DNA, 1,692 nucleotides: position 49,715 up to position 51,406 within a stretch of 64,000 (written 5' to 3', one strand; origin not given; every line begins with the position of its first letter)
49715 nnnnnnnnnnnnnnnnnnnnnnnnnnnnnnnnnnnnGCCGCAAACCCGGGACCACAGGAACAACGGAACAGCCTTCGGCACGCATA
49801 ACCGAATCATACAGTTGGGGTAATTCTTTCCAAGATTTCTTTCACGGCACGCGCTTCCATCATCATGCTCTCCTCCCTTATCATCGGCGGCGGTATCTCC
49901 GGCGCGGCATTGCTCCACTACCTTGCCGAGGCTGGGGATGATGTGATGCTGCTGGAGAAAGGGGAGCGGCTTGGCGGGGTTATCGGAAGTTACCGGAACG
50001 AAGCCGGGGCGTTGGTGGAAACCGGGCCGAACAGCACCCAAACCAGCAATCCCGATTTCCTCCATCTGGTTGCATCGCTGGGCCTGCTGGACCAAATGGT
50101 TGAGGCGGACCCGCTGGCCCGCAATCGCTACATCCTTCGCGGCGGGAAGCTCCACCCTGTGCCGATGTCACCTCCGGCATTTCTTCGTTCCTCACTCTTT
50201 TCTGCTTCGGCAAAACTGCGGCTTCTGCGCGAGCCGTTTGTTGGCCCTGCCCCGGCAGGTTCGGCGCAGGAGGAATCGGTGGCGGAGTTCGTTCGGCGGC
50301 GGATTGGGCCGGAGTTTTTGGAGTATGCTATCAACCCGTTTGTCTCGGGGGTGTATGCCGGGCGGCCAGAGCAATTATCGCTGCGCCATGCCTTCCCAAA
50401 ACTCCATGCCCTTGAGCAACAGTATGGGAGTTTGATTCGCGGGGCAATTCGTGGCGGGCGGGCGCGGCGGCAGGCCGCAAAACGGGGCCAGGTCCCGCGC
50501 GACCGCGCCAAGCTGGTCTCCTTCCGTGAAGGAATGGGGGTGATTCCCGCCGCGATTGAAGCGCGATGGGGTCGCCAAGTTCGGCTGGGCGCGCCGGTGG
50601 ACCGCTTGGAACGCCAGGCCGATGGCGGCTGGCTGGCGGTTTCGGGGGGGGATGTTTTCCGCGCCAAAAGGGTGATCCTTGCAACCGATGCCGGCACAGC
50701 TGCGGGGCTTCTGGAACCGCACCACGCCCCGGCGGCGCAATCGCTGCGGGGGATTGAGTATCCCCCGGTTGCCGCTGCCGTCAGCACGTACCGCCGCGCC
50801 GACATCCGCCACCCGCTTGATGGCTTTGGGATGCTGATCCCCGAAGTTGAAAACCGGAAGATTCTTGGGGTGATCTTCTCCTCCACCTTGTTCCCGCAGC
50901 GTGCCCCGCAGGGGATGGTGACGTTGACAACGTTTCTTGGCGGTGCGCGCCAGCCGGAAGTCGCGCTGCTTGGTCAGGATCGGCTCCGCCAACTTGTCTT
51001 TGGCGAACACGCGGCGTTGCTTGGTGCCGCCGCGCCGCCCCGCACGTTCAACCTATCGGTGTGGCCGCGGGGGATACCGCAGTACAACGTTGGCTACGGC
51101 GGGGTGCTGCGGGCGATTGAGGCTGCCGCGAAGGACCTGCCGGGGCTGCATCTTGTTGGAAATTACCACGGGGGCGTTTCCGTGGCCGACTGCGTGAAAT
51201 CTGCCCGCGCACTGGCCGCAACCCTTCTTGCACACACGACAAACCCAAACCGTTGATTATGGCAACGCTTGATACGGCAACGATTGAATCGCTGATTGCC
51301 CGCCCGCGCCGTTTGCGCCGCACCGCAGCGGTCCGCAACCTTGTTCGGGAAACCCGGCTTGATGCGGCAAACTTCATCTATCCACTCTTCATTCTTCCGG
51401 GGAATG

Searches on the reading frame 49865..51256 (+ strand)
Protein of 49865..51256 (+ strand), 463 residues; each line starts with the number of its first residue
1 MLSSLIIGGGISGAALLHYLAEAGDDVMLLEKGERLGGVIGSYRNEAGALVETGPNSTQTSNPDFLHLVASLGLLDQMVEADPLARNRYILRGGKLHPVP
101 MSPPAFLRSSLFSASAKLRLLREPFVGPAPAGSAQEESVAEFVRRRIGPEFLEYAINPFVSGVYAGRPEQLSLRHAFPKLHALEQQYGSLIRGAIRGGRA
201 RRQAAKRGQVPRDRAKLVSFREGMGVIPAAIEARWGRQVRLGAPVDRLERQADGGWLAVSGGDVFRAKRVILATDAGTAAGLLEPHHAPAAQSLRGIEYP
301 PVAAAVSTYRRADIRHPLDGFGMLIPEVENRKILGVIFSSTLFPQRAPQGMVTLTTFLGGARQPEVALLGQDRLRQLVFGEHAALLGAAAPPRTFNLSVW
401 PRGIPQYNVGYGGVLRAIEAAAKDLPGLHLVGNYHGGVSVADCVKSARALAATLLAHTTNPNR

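Call 14: search_protein_families(library=pfam, proteins=[window:49865-51256:+], max_evalue=0.001)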
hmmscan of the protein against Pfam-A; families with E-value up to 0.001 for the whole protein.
window:49865-51256:+ (463 aa): 3 families
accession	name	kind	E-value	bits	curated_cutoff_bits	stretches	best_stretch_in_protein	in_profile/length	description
PF01593.30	Amino_oxidase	-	2e-62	212.3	19.8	1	19-454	9-442/443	Flavin containing amine oxidoreductase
PF13450.12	NAD_binding_8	-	5.3e-12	46.3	21.9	1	6-70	1-66/68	NAD(P)-binding Rossmann-like domain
PF01266.30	DAO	-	2.8e-10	40.7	27.9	1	5-38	3-37/353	FAD dependent oxidoreductase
